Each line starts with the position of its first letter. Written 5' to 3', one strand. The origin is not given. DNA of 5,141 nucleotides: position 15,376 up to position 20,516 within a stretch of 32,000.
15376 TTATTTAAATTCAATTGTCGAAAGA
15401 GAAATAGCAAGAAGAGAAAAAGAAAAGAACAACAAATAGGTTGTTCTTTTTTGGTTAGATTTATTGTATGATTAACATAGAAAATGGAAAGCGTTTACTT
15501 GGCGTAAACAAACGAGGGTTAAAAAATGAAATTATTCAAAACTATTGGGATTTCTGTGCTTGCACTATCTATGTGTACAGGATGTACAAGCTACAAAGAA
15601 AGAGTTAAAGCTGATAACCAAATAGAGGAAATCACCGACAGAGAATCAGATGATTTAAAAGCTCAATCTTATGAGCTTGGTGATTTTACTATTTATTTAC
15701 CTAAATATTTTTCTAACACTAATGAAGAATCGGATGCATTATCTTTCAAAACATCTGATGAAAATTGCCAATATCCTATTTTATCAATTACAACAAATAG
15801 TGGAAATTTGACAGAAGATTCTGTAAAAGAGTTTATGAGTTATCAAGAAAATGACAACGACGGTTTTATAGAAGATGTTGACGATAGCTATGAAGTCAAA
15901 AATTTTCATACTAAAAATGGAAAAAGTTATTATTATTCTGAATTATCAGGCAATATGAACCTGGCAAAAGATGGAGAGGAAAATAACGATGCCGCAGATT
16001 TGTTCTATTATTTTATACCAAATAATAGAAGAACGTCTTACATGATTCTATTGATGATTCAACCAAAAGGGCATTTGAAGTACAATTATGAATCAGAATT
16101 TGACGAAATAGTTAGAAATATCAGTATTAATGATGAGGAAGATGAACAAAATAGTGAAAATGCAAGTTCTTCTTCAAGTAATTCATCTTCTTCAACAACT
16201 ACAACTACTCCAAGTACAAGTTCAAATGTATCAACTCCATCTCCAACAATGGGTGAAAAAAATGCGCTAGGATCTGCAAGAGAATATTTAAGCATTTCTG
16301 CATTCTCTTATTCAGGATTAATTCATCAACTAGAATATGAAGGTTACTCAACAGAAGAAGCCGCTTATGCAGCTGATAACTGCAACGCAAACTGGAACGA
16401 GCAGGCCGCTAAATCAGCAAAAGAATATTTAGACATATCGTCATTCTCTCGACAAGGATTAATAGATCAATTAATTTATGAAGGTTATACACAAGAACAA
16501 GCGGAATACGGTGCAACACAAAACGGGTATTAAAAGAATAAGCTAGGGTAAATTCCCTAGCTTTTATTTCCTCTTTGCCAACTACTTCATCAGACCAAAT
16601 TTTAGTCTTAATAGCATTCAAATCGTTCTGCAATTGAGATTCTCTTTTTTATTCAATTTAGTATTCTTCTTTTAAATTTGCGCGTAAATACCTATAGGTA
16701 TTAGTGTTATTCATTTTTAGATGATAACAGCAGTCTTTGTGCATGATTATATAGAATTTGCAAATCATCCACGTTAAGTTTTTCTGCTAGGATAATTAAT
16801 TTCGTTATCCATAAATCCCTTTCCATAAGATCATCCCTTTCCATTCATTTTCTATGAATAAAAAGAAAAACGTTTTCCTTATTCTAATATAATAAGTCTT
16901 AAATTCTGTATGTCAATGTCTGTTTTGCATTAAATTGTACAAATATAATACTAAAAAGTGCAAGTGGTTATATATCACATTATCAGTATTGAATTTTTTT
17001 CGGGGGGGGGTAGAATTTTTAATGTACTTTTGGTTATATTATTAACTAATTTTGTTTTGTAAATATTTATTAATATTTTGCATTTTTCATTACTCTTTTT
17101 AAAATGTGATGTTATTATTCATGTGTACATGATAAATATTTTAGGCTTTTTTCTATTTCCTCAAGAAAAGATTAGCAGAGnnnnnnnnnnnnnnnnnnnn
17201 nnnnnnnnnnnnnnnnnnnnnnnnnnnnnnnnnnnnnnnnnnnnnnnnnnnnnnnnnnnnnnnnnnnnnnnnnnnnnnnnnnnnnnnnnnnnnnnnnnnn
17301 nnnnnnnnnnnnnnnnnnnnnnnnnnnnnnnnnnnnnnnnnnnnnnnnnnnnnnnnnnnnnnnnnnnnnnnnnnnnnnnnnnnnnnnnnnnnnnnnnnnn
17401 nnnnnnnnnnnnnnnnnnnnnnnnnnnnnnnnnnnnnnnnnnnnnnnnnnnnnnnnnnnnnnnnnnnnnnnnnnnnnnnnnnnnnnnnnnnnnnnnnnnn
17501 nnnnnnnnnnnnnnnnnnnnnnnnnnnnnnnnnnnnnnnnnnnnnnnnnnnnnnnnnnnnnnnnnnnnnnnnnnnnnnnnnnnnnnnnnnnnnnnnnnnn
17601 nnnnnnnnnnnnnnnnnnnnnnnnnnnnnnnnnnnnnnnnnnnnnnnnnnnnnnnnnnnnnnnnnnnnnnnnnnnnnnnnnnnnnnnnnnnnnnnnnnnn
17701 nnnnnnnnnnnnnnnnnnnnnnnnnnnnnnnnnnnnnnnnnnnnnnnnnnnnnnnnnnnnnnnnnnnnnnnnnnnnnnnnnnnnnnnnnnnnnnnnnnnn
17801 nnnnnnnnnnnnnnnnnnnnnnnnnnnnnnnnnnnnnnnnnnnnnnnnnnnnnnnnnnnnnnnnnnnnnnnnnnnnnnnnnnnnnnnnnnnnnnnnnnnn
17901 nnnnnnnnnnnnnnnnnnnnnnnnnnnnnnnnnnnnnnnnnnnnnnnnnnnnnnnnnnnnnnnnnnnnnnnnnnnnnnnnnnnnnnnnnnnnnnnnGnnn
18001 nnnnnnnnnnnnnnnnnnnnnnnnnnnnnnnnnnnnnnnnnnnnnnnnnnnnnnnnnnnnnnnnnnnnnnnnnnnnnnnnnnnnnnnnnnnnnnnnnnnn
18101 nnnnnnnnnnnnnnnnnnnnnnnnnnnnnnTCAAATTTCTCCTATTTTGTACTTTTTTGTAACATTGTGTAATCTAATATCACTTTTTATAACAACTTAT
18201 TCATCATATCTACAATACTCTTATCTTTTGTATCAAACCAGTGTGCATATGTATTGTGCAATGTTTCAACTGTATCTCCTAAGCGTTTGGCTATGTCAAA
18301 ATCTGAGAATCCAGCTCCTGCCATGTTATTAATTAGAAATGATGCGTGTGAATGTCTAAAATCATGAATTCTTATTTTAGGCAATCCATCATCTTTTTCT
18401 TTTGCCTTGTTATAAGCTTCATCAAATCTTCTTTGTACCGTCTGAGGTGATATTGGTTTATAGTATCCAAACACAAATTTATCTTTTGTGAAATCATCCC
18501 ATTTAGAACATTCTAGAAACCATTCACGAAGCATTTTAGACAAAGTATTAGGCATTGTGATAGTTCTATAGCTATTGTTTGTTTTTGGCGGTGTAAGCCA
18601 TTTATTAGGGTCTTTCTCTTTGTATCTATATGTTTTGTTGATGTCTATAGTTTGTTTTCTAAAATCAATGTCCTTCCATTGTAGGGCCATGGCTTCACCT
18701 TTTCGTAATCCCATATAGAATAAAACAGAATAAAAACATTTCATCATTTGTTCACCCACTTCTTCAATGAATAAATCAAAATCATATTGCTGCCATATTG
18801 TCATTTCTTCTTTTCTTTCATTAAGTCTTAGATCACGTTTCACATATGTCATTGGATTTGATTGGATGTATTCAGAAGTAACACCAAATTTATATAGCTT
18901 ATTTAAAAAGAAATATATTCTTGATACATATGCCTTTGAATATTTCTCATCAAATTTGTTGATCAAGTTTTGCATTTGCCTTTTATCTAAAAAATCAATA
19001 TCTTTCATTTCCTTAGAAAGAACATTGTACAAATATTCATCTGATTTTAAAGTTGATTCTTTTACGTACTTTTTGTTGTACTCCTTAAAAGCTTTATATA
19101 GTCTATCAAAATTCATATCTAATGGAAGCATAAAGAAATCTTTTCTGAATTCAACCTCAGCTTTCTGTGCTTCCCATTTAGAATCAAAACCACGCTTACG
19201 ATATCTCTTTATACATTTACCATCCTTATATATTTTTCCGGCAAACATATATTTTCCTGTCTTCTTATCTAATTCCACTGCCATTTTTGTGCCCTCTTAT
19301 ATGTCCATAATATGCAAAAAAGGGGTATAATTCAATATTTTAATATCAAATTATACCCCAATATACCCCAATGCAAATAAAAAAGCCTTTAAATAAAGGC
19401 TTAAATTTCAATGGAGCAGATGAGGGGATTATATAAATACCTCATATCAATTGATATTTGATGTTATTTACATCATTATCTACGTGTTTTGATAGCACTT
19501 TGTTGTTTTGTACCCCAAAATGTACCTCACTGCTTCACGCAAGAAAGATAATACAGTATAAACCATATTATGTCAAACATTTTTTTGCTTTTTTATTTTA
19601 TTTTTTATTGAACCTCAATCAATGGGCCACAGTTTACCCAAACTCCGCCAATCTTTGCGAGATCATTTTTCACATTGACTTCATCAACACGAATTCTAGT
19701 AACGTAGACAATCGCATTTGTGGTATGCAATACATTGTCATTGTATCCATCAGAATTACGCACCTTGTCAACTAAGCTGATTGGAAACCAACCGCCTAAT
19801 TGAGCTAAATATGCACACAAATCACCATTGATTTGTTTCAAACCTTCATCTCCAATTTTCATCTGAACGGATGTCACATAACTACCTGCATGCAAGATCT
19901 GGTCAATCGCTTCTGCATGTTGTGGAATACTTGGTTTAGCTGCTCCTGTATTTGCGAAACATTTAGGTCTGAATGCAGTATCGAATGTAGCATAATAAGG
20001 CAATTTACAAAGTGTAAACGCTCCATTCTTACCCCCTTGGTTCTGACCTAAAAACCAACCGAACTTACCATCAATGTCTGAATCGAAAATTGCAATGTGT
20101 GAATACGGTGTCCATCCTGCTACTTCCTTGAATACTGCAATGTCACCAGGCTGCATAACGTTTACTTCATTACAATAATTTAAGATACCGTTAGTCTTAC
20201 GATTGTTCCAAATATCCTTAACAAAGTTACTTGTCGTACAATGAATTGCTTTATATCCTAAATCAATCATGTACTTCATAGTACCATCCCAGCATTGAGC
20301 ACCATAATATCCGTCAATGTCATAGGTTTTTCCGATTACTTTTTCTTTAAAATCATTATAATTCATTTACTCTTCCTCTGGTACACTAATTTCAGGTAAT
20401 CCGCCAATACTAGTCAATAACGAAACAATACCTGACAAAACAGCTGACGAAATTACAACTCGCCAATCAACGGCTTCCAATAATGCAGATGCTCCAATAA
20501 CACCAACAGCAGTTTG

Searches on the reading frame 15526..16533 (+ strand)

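Call 20: search_protein_families(library=pfam, proteins=[window:15526-16533:+], max_evalue=0.01)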
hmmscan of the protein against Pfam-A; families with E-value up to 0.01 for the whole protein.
window:15526-16533:+ (335 aa): 1 family
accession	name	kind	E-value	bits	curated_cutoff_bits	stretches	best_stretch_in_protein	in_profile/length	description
PF07553.16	Lipoprotein_Ltp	-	3.5e-27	94.7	23.2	2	289-329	1-44/48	Host cell surface-exposed lipoprotein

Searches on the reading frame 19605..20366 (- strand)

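Call 48: search_protein_families(library=pfam, proteins=[window:19605-20366:-], max_evalue=0.001)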
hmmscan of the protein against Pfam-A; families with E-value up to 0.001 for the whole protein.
window:19605-20366:- (253 aa): 1 family
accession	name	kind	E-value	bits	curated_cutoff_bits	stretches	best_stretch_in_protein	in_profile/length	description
PF05257.22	CHAP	-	8.5e-06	26.6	26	1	18-97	4-69/81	CHAP domain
